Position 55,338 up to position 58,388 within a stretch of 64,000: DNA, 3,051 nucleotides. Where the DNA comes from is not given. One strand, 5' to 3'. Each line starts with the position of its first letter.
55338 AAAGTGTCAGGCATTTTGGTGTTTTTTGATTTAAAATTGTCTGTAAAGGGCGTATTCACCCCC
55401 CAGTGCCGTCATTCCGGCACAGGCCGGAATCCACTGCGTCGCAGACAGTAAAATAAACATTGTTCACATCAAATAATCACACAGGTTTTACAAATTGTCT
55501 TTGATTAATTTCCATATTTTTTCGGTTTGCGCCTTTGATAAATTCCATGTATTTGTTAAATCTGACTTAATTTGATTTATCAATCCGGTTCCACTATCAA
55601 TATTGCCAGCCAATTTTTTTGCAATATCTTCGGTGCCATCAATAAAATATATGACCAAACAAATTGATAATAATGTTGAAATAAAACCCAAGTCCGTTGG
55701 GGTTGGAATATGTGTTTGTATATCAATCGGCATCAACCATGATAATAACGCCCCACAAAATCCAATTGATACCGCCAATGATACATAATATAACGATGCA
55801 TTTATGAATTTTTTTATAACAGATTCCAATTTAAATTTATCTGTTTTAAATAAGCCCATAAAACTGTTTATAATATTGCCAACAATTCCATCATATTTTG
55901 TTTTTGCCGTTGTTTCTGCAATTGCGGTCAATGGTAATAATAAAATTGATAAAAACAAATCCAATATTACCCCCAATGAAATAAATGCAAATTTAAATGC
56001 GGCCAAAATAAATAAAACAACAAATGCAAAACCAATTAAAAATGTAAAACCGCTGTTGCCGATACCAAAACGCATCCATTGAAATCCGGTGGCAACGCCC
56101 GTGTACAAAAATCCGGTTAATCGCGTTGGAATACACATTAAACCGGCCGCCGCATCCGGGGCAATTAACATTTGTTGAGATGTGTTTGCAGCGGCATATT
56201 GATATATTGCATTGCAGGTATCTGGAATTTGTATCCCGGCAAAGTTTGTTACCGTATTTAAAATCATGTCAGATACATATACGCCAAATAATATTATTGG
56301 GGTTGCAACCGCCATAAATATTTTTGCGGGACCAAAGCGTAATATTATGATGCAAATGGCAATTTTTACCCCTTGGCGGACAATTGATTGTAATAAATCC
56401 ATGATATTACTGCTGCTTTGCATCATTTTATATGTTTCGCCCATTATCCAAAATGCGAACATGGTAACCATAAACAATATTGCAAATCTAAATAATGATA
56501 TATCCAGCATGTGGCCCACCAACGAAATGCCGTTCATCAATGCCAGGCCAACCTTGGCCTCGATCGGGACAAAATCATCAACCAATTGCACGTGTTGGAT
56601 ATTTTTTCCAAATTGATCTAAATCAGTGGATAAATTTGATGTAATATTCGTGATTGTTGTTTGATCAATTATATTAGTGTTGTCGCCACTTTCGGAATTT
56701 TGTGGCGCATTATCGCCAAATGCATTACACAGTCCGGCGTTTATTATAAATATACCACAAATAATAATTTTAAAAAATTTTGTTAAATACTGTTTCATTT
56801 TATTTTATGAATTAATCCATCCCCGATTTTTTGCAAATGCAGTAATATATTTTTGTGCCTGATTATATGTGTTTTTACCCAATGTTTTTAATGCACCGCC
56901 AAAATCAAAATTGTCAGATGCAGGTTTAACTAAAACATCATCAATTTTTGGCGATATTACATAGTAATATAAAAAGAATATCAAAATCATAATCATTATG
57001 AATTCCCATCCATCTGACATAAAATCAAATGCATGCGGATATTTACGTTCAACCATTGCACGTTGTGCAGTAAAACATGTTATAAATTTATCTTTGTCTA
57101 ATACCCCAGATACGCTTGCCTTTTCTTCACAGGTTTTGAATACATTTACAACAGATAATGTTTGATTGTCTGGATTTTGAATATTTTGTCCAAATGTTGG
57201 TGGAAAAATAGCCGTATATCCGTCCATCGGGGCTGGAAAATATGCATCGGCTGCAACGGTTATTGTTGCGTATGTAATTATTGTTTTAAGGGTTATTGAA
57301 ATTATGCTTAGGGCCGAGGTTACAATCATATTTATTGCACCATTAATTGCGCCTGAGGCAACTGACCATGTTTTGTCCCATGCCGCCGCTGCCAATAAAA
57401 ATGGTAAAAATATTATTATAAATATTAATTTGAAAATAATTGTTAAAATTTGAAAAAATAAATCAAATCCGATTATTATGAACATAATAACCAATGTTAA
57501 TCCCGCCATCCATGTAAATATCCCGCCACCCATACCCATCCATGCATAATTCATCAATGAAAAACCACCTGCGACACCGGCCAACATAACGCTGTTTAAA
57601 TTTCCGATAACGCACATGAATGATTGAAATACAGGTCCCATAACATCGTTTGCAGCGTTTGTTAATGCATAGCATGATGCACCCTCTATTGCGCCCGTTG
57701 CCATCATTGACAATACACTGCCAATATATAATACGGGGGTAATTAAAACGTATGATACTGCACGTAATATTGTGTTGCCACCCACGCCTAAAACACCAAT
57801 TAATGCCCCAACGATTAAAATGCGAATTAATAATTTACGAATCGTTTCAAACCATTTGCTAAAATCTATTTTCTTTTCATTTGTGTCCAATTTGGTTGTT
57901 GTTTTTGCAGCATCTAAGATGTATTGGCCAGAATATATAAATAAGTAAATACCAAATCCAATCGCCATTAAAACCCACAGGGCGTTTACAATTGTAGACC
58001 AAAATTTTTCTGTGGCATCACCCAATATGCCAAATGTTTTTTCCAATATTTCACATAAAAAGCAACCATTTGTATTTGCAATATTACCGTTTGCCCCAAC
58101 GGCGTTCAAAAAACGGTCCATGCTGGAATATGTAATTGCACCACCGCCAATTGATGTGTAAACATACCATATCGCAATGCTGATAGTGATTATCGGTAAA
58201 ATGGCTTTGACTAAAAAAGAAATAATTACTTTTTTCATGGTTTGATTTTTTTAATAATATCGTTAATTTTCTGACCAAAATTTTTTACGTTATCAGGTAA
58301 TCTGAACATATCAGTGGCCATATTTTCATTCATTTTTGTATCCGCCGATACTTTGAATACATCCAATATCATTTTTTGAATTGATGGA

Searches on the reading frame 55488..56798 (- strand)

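Call 28: search_protein_families(library=pfam, proteins=[window:55488-56798:-], max_evalue=0.01)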
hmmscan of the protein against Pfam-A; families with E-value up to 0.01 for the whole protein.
window:55488-56798:- (436 aa): 0 families

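Call 69: search_protein_families(library=ncbifam, proteins=[window:55488-56798:-], max_evalue=0.1)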
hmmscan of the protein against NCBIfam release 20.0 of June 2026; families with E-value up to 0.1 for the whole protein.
window:55488-56798:- (436 aa): 0 families

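Call 72: search_protein_families(library=pfam, proteins=[window:55488-56798:-], max_evalue=10)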
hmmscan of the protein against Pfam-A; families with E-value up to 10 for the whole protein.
window:55488-56798:- (436 aa): 1 family
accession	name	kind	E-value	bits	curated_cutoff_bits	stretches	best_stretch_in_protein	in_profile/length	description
PF05056.17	DUF674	-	0.22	10.8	24.4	1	279-331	285-335/445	Protein of unknown function (DUF674)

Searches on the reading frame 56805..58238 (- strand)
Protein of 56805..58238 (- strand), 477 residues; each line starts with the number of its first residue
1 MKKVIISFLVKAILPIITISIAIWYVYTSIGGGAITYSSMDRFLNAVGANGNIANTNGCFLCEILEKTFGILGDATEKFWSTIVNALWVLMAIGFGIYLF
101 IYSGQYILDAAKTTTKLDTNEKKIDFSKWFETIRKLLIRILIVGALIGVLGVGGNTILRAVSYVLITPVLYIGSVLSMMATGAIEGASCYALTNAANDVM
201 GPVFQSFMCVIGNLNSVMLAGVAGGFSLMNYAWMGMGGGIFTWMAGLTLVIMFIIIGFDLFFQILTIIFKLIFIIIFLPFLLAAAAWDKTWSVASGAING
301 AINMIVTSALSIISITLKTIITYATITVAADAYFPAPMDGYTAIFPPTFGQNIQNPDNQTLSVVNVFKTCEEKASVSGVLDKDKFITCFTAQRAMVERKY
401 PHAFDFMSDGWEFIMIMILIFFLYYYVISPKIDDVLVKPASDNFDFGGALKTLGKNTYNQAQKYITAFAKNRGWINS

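Call 28: search_protein_families(library=pfam, proteins=[window:56805-58238:-], max_evalue=0.01)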
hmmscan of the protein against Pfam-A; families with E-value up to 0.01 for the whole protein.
window:56805-58238:- (477 aa): 0 families

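Call 67: search_solved_structures(query=window:56805-58238:-, max_evalue=1)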
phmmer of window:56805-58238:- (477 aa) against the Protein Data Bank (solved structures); distinct sequences matched with E-value up to 1: 0.

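Call 69: search_protein_families(library=ncbifam, proteins=[window:56805-58238:-], max_evalue=0.1)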
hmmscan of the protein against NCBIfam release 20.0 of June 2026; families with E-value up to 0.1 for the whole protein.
window:56805-58238:- (477 aa): 0 families

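Call 72: search_protein_families(library=pfam, proteins=[window:56805-58238:-], max_evalue=10)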
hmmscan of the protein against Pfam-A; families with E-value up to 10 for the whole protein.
window:56805-58238:- (477 aa): 0 families
